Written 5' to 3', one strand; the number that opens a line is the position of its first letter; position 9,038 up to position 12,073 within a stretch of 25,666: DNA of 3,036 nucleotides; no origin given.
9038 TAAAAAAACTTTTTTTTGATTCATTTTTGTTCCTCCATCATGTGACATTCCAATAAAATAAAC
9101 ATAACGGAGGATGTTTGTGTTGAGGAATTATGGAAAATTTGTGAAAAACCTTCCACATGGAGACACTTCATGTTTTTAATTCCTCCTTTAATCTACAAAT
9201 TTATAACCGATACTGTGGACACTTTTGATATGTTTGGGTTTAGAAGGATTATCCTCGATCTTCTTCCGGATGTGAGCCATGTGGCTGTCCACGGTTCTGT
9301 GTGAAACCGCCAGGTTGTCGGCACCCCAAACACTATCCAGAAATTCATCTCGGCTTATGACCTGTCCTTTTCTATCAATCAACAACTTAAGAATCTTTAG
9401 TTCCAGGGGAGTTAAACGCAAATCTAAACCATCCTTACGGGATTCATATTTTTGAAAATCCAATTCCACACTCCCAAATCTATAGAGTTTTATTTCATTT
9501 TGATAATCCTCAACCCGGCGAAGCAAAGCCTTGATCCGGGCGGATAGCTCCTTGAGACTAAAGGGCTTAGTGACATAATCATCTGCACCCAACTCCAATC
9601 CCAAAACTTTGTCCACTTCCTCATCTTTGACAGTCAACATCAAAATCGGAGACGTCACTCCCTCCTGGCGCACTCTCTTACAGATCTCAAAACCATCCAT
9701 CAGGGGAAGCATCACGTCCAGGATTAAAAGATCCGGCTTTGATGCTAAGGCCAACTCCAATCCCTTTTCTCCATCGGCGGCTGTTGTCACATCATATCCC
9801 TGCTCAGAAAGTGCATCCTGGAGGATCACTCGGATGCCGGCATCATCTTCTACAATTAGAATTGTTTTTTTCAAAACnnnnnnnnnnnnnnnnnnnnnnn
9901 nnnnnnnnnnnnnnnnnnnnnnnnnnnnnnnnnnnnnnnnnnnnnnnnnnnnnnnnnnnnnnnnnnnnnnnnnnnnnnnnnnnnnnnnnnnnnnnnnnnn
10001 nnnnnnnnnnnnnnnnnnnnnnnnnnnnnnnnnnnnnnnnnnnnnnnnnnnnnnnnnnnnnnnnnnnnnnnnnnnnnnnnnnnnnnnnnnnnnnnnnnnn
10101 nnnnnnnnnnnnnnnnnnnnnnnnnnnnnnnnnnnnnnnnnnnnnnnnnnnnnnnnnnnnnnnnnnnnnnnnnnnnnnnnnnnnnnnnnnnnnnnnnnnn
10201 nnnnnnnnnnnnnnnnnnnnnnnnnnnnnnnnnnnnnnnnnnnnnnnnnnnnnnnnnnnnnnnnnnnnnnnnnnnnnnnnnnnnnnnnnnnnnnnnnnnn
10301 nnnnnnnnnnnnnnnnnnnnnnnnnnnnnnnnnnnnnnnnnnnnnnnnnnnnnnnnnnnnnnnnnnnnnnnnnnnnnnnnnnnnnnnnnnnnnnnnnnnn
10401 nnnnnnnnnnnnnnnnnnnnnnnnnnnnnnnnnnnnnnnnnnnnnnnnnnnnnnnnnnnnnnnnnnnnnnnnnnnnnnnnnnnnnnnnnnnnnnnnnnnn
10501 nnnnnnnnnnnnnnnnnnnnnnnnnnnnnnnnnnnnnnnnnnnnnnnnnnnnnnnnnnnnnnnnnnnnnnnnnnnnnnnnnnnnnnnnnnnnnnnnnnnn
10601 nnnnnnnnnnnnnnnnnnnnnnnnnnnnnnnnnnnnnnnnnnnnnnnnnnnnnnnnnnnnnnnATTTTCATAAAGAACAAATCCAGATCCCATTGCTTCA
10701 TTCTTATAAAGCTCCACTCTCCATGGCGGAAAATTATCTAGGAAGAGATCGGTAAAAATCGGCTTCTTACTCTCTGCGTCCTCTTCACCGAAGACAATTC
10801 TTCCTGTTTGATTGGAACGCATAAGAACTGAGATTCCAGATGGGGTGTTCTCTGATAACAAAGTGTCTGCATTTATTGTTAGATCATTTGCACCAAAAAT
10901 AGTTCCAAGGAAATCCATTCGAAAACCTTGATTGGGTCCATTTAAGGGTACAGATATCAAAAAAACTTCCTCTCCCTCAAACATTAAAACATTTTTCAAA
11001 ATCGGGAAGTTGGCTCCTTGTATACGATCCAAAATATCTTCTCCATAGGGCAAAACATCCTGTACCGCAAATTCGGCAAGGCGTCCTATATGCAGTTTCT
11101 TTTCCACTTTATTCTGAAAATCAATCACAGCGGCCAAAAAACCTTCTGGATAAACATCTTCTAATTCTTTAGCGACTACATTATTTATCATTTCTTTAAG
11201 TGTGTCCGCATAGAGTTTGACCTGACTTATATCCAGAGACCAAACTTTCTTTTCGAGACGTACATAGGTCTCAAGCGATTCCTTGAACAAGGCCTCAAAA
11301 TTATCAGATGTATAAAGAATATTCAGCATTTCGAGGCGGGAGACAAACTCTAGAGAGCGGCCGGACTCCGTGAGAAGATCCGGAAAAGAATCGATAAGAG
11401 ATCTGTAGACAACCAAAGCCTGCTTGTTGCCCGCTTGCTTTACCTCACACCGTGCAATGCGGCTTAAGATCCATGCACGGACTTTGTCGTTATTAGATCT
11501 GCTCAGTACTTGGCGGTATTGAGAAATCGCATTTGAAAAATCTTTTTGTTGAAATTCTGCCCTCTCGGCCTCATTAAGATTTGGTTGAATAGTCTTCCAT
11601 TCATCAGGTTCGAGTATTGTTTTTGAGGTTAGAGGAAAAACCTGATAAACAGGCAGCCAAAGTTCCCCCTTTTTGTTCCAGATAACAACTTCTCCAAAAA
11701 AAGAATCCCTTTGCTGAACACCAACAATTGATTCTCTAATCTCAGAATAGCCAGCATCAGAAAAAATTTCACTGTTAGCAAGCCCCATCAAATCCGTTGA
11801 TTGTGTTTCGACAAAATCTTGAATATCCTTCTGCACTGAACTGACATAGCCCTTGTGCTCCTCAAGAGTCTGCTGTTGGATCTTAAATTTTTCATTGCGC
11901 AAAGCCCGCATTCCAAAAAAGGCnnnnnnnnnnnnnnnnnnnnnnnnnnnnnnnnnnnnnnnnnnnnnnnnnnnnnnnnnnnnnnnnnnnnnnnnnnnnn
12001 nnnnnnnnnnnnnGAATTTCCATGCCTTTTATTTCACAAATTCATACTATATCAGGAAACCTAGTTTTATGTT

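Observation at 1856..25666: Tandem array of a three-component signalling unit: TPR-sensor kinase + OmpR regulator + exported TPR/PD40-propeller protein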

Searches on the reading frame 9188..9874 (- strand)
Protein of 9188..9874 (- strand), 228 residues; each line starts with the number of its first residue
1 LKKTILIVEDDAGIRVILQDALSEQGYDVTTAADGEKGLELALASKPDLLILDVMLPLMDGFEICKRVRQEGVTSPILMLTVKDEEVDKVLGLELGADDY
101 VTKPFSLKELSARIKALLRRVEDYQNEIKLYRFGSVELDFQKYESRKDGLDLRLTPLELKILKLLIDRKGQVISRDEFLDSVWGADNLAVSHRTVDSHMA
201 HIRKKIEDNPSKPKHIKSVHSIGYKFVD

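Call 4: search_protein_families(library=pfam, proteins=[window:9188-9874:-], max_evalue=0.01)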
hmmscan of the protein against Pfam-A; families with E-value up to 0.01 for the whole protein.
window:9188-9874:- (228 aa): 4 families
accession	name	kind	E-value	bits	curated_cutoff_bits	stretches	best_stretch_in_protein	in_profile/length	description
PF00072.30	Response_reg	-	2.2e-30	105.5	30.2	1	5-115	1-111/111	Response regulator receiver domain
PF00486.34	Trans_reg_C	-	4.9e-24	84.6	26.2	1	151-226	3-77/77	Transcriptional regulatory protein, C terminal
PF00196.25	GerE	-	0.0017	18.3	23.5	1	185-207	24-46/57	Bacterial regulatory proteins, luxR family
PF21695.3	GlnR_1st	-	0.0045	17.4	27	1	40-115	35-108/111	Transcription regulator GlnR, N-terminal domain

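Call 99: search_protein_families(library=padloc, proteins=[window:9188-9874:-], max_evalue=0.001)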
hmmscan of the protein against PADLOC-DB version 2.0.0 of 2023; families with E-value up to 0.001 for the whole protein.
window:9188-9874:- (228 aa): 4 families
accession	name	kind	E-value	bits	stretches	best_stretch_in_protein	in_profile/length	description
PDLC04055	PD-T4-6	-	1.3e-07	28.7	1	2-123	365-488/496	-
PDLC00405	SduA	-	6.1e-06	24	1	3-61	7-65/323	DUF4263 domain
PDLC04725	PDC-M60B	-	0.0003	18.7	1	2-61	3-64/158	-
PDLC01909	CARF5--CARF_TM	-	0.00069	17.4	1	108-212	206-309/340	-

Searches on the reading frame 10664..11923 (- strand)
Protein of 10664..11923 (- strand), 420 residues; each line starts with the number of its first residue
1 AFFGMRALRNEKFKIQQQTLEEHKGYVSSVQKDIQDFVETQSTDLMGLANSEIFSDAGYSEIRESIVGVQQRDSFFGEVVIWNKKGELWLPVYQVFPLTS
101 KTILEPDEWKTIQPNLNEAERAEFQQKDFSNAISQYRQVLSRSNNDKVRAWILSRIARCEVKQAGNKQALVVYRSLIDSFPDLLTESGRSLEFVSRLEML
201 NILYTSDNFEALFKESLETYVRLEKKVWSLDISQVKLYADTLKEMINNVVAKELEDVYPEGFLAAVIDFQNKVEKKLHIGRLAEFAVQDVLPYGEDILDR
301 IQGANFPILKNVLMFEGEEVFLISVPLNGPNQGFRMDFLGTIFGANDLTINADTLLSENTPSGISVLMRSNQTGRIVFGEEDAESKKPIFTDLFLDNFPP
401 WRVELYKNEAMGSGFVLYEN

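Call 101: search_protein_representatives(alignment_id=A4)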
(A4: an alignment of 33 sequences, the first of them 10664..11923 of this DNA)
Query: 33 sequences, 421 profile positions. Proteins with E-value up to 0.001 (for the whole library): 13430; up to 1e-10: 3163; up to 1e-30: 568. The best 150 are listed.
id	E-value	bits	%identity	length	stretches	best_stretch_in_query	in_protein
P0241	2.4e-117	408.9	-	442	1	1-407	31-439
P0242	3.3e-115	401.9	-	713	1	2-419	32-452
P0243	3.8e-113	395.1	-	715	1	1-421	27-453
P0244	1.6e-112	393.0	-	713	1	2-420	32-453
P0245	4.6e-103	361.8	-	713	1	1-421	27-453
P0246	4.6e-101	355.3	-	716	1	1-417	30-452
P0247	5.2e-101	355.1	-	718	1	1-420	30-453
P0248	1.6e-96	340.3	-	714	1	3-421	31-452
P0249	3.0e-96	339.4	-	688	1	2-413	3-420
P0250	5.6e-94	331.9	-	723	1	3-412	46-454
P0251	5.7e-92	325.3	-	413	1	1-408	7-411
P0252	7.2e-91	321.7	-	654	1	1-421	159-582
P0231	1.5e-90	320.6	-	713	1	3-414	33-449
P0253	7.3e-90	318.4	-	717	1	2-412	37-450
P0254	4.2e-88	312.6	-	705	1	3-416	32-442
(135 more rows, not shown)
